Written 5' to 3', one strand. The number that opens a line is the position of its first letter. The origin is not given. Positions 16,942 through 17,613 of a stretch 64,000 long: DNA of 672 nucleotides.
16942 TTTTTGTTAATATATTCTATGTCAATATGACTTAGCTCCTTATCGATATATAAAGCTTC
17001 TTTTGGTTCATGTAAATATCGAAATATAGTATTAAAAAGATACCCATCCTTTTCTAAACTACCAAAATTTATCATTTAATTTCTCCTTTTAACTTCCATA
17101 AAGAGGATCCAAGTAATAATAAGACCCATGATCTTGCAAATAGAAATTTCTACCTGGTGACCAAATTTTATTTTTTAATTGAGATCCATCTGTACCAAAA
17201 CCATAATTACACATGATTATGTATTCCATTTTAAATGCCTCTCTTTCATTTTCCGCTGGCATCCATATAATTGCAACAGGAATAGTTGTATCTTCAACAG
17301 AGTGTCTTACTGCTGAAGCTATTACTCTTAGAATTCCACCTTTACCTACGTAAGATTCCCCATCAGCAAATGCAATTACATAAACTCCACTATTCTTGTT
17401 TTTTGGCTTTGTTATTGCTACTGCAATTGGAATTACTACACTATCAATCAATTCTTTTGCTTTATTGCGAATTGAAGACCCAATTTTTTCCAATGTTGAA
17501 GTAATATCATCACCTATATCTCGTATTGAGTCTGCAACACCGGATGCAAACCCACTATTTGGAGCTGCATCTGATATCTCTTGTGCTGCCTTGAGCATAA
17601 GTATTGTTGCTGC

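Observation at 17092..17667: RHS C-terminal module pairs a transmembrane-like helix with a GIY-YIG (URI) nuclease-like signature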

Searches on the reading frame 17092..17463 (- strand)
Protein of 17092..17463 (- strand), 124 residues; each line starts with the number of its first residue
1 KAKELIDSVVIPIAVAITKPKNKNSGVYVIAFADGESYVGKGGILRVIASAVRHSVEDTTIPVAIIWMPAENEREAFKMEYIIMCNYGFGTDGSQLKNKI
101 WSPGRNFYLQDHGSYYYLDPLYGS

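Call 11: find_homologous_proteins(query=A1, max_evalue=10)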
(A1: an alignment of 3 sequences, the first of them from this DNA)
Query A1 (3 sequences) (124 aa, profile of the alignment): 204 proteins with E <= 10 among 574 candidates; the best 120 are listed.
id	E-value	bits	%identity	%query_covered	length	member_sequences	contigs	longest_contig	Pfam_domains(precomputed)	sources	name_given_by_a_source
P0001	4.2e-58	213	50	95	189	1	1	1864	-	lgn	-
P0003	3.6e-45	171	52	75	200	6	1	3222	-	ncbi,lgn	ncbi:MAG: hypothetical protein WC088_06100 [Candidatus Izemoplasmatales bacterium]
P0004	7.1e-43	164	56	79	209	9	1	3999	-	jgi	-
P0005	7.5e-42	160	48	75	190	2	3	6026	-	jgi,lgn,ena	-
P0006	9.1e-42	160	55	79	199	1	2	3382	-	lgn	-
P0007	2.0e-41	159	48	97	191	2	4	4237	-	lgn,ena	-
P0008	5.3e-41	157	47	75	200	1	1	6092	-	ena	-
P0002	1.7e-38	149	38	79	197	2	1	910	-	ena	-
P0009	8.6e-33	131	35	79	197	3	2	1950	-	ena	-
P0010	6.2e-31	125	36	79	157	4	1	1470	-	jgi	jgi:hypothetical protein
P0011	1.0e-30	124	36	79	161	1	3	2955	-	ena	-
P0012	2.5e-30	123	35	79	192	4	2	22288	-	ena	-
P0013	1.4e-29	121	40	94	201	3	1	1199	-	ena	-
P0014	3.4e-29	119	35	79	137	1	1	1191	-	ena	-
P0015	2.8e-28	116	36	79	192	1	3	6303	-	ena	-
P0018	2.4e-27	113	42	85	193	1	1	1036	PF01367.26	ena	-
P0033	2.2e-23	101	43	91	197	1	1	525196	-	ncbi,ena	-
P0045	1.5e-22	98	42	71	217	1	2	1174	-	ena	-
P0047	1.6e-22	98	40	80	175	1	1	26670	-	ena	-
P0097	3.7e-19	87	38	69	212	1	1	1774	-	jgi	jgi:hypothetical protein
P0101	7.9e-19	86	42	68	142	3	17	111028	-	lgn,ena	-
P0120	3.4e-18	84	38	69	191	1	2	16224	-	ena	-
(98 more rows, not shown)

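Call 12: search_solved_structures(query=A1, max_evalue=10, show_alignments=3)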
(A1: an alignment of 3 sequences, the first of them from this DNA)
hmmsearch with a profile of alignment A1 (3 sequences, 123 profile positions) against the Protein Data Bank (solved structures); distinct sequences matched with E-value up to 10: 10.
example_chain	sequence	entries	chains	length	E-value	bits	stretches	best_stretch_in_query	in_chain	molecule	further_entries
4xuf_A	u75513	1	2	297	0.45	13.9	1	39-92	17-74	Receptor-type tyrosine-protein kinase FLT3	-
6jqr_A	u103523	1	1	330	0.51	13.7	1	39-92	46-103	Receptor-type tyrosine-protein kinase FLT3,Receptor-type tyrosine-protein kinase FLT3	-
6il3_A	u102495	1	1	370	0.53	13.6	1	39-92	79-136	Receptor-type tyrosine-protein kinase FLT3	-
1rjb_A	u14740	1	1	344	0.55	13.6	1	39-92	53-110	FL cytokine receptor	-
8xb1_A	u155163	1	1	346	0.55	13.6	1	39-92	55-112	Receptor-type tyrosine-protein kinase FLT3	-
5x02_A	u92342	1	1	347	0.55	13.6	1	39-92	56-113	Receptor-type tyrosine-protein kinase FLT3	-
4rt7_A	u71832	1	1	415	0.58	13.5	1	39-92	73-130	Receptor-type tyrosine-protein kinase FLT3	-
6pz2_A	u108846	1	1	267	0.65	13.4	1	33-95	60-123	Dihydropteroate synthase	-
9cy1_B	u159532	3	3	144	1.1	12.6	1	16-62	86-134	Sybody 5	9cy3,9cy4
3vpe_A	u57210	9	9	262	1.3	12.4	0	4-56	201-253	Metallo-beta-lactamase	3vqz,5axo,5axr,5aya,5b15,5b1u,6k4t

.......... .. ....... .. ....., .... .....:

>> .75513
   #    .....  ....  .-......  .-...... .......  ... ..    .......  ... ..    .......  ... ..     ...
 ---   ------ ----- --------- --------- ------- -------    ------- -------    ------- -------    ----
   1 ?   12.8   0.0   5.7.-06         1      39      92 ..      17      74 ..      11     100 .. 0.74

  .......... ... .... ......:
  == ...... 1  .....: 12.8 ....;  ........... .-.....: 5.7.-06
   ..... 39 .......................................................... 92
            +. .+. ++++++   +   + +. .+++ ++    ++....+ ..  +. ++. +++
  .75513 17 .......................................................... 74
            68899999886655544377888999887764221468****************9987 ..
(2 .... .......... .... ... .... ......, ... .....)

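Call 26: search_solved_structures(query=A3, max_evalue=10, show_alignments=4)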
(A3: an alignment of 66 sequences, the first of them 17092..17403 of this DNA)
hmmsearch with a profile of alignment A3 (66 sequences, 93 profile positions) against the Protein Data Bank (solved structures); distinct sequences matched with E-value up to 10: 0.

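Call 29: find_encoding_contigs(protein=P0033, flank=8000, max_places=3)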
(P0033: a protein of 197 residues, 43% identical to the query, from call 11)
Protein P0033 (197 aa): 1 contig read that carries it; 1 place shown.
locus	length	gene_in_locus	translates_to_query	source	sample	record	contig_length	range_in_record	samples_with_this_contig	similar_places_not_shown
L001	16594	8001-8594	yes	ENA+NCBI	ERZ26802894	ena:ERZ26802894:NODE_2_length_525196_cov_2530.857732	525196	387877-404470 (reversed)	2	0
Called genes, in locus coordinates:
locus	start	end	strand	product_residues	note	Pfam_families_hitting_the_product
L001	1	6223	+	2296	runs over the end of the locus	-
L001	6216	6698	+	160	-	-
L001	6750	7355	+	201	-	-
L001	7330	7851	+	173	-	-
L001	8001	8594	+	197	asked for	-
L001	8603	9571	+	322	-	PF12799:LRR_4 (faint), PF23598:LRR_14 (faint)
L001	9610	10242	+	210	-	-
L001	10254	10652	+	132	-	-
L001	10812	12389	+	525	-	PF00239:Resolvase, PF07508:Recombinase, PF13408:Zn_ribbon_recom, PF14287:DUF4368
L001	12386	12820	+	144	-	-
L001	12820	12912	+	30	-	-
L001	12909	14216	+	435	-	-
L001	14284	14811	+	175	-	-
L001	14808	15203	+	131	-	PF06271:RDD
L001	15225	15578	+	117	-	-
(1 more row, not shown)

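Call 30: find_encoding_contigs(protein=P0003, flank=5000, max_places=3)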
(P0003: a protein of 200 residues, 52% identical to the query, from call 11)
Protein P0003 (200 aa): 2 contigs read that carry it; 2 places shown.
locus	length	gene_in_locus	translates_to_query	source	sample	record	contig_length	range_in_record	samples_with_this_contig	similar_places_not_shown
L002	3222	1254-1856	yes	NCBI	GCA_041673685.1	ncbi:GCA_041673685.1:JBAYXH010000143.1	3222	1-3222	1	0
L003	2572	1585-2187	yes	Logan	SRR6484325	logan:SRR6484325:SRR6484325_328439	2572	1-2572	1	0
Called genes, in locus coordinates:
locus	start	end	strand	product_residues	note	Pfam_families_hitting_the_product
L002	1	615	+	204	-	?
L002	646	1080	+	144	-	-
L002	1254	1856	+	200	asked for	-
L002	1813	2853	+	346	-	-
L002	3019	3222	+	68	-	?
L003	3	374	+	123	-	?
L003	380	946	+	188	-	-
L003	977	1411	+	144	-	-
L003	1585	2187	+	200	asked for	-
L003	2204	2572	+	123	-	?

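Call 33: find_encoding_contigs(protein=P0012, flank=6000, max_places=2)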
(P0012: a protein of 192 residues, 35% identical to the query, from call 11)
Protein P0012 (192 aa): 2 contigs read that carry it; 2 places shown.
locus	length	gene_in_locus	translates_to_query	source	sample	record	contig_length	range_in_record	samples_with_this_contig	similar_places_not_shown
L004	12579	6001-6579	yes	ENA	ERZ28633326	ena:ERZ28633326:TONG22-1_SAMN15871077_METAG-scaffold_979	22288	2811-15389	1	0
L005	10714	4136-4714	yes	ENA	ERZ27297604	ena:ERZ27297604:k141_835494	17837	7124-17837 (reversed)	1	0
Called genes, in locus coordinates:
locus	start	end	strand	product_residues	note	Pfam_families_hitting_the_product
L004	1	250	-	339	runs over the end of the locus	PF02424:ApbE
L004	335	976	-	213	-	PF01569:PAP2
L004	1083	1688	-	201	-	PF01381:HTH_3, PF12844:HTH_19, PF13443:HTH_26, PF13560:HTH_31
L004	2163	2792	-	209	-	-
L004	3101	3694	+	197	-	-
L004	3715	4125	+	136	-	-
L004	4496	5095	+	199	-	-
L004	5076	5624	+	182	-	-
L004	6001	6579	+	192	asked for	-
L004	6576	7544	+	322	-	PF12799:LRR_4 (faint), PF23622:LRR_At1g61320_AtMIF1 (weak)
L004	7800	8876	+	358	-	PF13403:Hint_2 (weak), PF07591:PT-HINT, PF14890:Intein_splicing (faint)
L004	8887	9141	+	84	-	PF15566:Imm32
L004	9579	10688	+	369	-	PF13403:Hint_2 (faint), PF07591:PT-HINT, PF14890:Intein_splicing (faint)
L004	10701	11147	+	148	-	-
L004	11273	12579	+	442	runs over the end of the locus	PF25023:TEN_YD-shell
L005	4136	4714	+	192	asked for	-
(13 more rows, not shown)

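Call 34: find_encoding_contigs(protein=P0101, flank=6000, max_places=2)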
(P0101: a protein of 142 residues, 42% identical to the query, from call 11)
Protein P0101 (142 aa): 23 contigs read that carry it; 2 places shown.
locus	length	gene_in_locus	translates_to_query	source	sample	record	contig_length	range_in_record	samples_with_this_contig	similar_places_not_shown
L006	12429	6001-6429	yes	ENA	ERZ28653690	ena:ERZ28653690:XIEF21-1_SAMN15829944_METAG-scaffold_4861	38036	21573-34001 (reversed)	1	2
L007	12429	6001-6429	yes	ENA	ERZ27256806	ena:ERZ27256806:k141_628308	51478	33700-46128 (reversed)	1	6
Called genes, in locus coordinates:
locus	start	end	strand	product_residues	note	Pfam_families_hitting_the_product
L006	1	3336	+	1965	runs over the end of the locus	PF20148:DUF6531 (weak), PF05593:RHS_repeat (faint), PF02018:CBM_4_9, PF25023:TEN_YD-shell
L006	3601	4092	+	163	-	-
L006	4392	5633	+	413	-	PF00239:Resolvase, PF07508:Recombinase, PF13408:Zn_ribbon_recom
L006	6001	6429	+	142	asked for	-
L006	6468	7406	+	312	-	PF12799:LRR_4 (weak)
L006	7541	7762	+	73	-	PF10960:Holin_BhlA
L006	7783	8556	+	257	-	PF05257:CHAP (weak)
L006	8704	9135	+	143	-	-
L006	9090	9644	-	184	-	-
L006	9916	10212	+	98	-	PF01381:HTH_3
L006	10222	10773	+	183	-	PF04542:Sigma70_r2 (weak), PF08281:Sigma70_r4_2, PF04545:Sigma70_r4 (weak)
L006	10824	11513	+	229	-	-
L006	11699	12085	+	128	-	-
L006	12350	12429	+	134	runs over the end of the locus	-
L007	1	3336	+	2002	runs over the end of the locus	PF20148:DUF6531 (weak), PF05593:RHS_repeat (faint), PF02018:CBM_4_9, PF25023:TEN_YD-shell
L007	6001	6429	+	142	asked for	-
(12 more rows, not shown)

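Call 35: find_encoding_contigs(protein=P0047, flank=6000, max_places=2)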
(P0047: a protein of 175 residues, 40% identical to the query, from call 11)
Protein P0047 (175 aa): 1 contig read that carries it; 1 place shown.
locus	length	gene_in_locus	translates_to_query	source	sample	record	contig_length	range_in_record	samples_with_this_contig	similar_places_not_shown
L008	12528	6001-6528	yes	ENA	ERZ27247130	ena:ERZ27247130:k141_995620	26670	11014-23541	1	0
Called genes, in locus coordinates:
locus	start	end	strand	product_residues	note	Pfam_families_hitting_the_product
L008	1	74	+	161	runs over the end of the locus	-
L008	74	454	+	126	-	PF14106:DUF4279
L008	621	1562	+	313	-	PF07591:PT-HINT, PF13403:Hint_2 (faint)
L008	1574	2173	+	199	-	-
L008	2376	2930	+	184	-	-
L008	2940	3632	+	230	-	-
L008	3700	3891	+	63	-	-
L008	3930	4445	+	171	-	-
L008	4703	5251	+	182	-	-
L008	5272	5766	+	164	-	-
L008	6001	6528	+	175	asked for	-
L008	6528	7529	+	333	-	PF12799:LRR_4 (faint)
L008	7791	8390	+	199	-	-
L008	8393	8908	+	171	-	-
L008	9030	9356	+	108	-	-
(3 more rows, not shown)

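Call 36: predict_structure(alignment_id=A3)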
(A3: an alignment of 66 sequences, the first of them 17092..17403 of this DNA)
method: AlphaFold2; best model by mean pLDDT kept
length: 104 residues; sequences in the alignment: 66
mean_pLDDT: 94.9   pTM: 0.86
mean pLDDT of the five models: 94.9, 94.7, 94.6, 94.5, 94.3
residues with pLDDT >= 90: 95; 70-90: 6; 50-70: 3; < 50: 0
segments of 3 or more residues with pLDDT < 50: none
pLDDT, mean of each block of 10 residues (from residue 1): 80 98 96 97 98 96 97 93 98 98 91
secondary structure, 60 per line:
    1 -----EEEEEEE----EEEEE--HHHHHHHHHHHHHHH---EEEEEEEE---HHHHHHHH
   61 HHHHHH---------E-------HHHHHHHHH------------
elements in order: E6-12 E17-21 H24-38 E42-49 H53-66 H84-92

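Call 39: fold_search(model_id=the predicted structure, library=pdb)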
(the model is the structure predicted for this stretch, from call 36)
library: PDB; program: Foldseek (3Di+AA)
matches with E <= 10: 160; with E <= 0.001: 0
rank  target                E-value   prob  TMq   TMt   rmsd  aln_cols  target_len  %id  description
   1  1yd6_B                7.4e-02  0.99  0.47  0.55   2.7        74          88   18  Crystal structure of the GIY-YIG N-terminal endonuclease domain of UvrC from Bacillus caldotenax (released 2005-03-01)
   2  1yd6_A                2.1e-01  0.94  0.47  0.51   2.8        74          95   18  Crystal structure of the GIY-YIG N-terminal endonuclease domain of UvrC from Bacillus caldotenax (released 2005-03-01)
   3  1yd6_D                3.5e-01  0.90  0.47  0.50   2.8        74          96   18  Crystal structure of the GIY-YIG N-terminal endonuclease domain of UvrC from Bacillus caldotenax (released 2005-03-01)
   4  1ycz                  3.7e-01  0.75  0.42  0.48   4.5        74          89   24  Crystal structure of the GIY-YIG N-terminal endonuclease domain of UvrC from Thermotoga maritima (released 2005-03-01)
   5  1zg2_MODEL_1_A        4.2e-01  0.23  0.29  0.32   7.4        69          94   19  Solution NMR structure of the UPF0213 protein BH0048 from Bacillus halodurans. Northeast Structural Genomics t (released 2005-06-21)
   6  2z3j_B                1.4e+00  0.33  0.36  0.30   3.6        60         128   13  Crystal structure of blasticidin S deaminase (BSD) R90K mutant (released 2007-10-23)
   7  9e2g_0T               1.5e+00  0.21  0.30  0.09   4.3        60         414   12  Cryo-EM structure of 48 nm repeat of microtubule doublet from T. brucei flagellum (released 2025-03-12)
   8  8hjj_A                1.5e+00  0.18  0.34  0.46   6.1        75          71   11  Anti-CRISPR protein AcrIC9 (released 2023-09-13)
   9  9mt4_R                1.5e+00  0.07  0.25  0.08  13.5        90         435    8  Connector structure of phage JohannRWettstein (Bas63) (released 2025-11-19)
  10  2le2_MODEL_1_A        1.6e+00  0.09  0.23  0.35   5.1        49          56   12  Novel dimeric structure of phage phi29-encoded protein p56: Insights into Uracil-DNA glycosylase inhibition (released 2011-09-28)
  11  1ln0_A                1.7e+00  0.21  0.43  0.47   5.2        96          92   10  Structure of the Catalytic Domain of Homing Endonuclease I-TevI (released 2002-10-30)
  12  8u10_a                1.8e+00  0.09  0.24  0.07   4.8        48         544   14  In situ cryo-EM structure of bacteriophage P22 gp1:gp4:gp5:gp10:gp9 N-term complex in conformation 1 at 3.2A resolutio (released 2023-11-22)
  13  2qqd_B                2.0e+00  0.23  0.32  0.30   3.5        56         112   12  N47A mutant of Pyruvoyl-dependent Arginine Decarboxylase from Methanococcus jannashii (released 2008-03-18)
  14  2qqc_B                2.0e+00  0.16  0.29  0.27   5.0        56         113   14  E109Q mutant of Pyruvoyl-dependent Arginine Decarboxylase from Methanococcus jannashii (released 2008-03-18)
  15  8tvu_A                2.1e+00  0.10  0.25  0.06   4.1        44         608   11  In situ cryo-EM structure of bacteriophage P22 portal protein: head-to-tail protein complex at 3.0A resolution (released 2023-11-29)
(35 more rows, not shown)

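Call 40: search_protein_representatives(alignment_id=A3)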
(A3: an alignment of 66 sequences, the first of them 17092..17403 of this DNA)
Query: 66 sequences, 93 profile positions. Proteins with E-value up to 0.001 (for the whole library): 799; up to 1e-10: 524; up to 1e-30: 8. The best 150 are listed.
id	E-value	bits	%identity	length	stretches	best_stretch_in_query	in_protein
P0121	9.8e-35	135.0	-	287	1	1-89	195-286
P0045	3.7e-33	129.9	-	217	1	1-90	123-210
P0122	7.2e-32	125.8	-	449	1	2-90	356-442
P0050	1.2e-31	125.1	-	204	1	2-89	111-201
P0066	2.0e-31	124.4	-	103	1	2-89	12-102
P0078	2.5e-31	124.0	-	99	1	2-91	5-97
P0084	3.1e-31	123.8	-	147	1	2-89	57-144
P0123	7.3e-31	122.6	-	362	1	1-90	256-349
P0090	3.3e-30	120.5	-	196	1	1-91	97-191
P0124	6.8e-30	119.5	-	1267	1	2-89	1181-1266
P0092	7.2e-30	119.4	-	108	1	1-88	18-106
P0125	7.7e-30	119.3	-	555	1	2-91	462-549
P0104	8.5e-30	119.2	-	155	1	2-89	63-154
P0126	3.4e-29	117.2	-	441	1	1-90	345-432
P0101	5.7e-29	116.5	-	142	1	1-90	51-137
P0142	3.5e-26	107.6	-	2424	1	1-91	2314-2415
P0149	4.7e-25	103.9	-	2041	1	1-88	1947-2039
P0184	5.2e-20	87.8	-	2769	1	2-92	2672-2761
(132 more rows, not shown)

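Call 42: search_protein_families(library=pfam, proteins=[P0142, P0184, P0149, P0124, P0125, P0122, P0123], max_evalue=0.01)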
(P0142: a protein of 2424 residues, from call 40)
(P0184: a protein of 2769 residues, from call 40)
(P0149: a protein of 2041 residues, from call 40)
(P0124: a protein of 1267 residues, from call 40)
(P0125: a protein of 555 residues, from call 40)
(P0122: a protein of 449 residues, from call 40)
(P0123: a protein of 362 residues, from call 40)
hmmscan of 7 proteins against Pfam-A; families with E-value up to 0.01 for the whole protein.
P0142 (2424 aa): 6 families
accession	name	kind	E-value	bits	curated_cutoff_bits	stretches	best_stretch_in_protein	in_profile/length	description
PF05593.20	RHS_repeat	-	3.2e-28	98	22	4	717-747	7-38/38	RHS Repeat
PF14200.12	RicinB_lectin_2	-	7.1e-23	81.6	25.6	1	1290-1368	12-89/89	Ricin-type beta-trefoil lectin domain-like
PF24517.2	CBM96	-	1e-16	61.6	26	1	344-501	4-151/164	Carbohydrate-binding module family 96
PF00652.28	Ricin_B_lectin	-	7.2e-06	26.6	29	1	1293-1383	3-87/126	Ricin-type beta-trefoil lectin domain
PF00688.24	TGFb_propeptide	-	0.00026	21.2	25.8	1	381-490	109-212/242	TGF-beta propeptide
PF20148.4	DUF6531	-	0.00058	20.6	24.1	1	547-621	4-74/74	Domain of unknown function (DUF6531)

P0184 (2769 aa): 7 families
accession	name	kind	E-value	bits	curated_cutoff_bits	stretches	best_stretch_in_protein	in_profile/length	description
PF05593.20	RHS_repeat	-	2.9e-118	384.9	22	11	1903-1937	1-35/38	RHS Repeat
PF18911.6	PKD_4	-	8.4e-12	45.4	27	1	494-575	2-85/85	PKD domain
PF00041.27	fn3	-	5.1e-09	36.7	25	1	2-68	20-83/84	Fibronectin type III domain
PF20148.4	DUF6531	-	8.5e-09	36.1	24.1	1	1072-1136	1-65/74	Domain of unknown function (DUF6531)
PF00801.26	PKD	-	1.6e-06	28.5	23.5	1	524-569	28-75/80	PKD domain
PF13620.12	CarboxypepD_reg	-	1.1e-05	26.1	32.3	1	587-659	5-80/82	Carboxypeptidase regulatory-like domain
PF03527.20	RHS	-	0.0088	16.3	27.9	0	2317-2350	1-34/38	RHS protein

P0149 (2041 aa): 1 family
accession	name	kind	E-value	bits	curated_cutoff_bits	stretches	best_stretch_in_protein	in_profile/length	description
PF05593.20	RHS_repeat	-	4.1e-16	59.4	22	0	1062-1097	1-36/38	RHS Repeat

P0124 (1267 aa): 2 families
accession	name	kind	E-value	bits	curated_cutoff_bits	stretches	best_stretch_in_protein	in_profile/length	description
PF05593.20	RHS_repeat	-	8.8e-20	71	22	1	10-45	1-36/38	RHS Repeat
PF13385.13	Laminin_G_3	-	7e-19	68.9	27.6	2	314-466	1-151/151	Concanavalin A-like lectin/glucanases superfamily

P0125 (555 aa): 1 family
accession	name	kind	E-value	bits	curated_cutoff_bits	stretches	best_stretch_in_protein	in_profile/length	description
PF05593.20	RHS_repeat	-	9.2e-14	51.9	22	3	66-101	1-37/38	RHS Repeat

P0122 (449 aa): 0 families

P0123 (362 aa): 1 family
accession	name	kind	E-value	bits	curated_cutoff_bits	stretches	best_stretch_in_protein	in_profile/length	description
PF05593.20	RHS_repeat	-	0.001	19.9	22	0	59-88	4-32/38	RHS Repeat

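Call 47: search_protein_families(library=phrogs, alignment_id=A3, max_evalue=1)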
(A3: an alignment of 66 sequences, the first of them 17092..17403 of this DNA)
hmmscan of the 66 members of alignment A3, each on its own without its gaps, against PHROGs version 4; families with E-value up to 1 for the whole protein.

A. member 1, window:17092-17403:- (104 aa): 2 families
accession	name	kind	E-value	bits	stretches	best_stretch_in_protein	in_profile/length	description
phrog_22377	-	DNA, RNA and nucleotide metabolism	0.089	13.4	1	7-62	7-58/154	restriction endonuclease II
phrog_21018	-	unknown function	0.33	11.9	1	41-70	15-44/52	-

B. families by the number of members that match (of 66 scanned): 53 families (the first 25 are shown)
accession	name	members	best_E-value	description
phrog_22377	-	9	0.02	restriction endonuclease II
phrog_7567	-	2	0.0085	-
phrog_7363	-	2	0.055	homing endonuclease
phrog_5106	-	1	0.006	-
phrog_3199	-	1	0.016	-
phrog_1524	-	1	0.016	-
phrog_19551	-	1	0.019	-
phrog_25013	-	1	0.03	-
phrog_4471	-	1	0.048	-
phrog_30419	-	1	0.07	-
phrog_17915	-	1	0.094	-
phrog_13566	-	1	0.095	-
phrog_34175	-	1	0.1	-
phrog_31941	-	1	0.1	-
phrog_31885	-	1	0.11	-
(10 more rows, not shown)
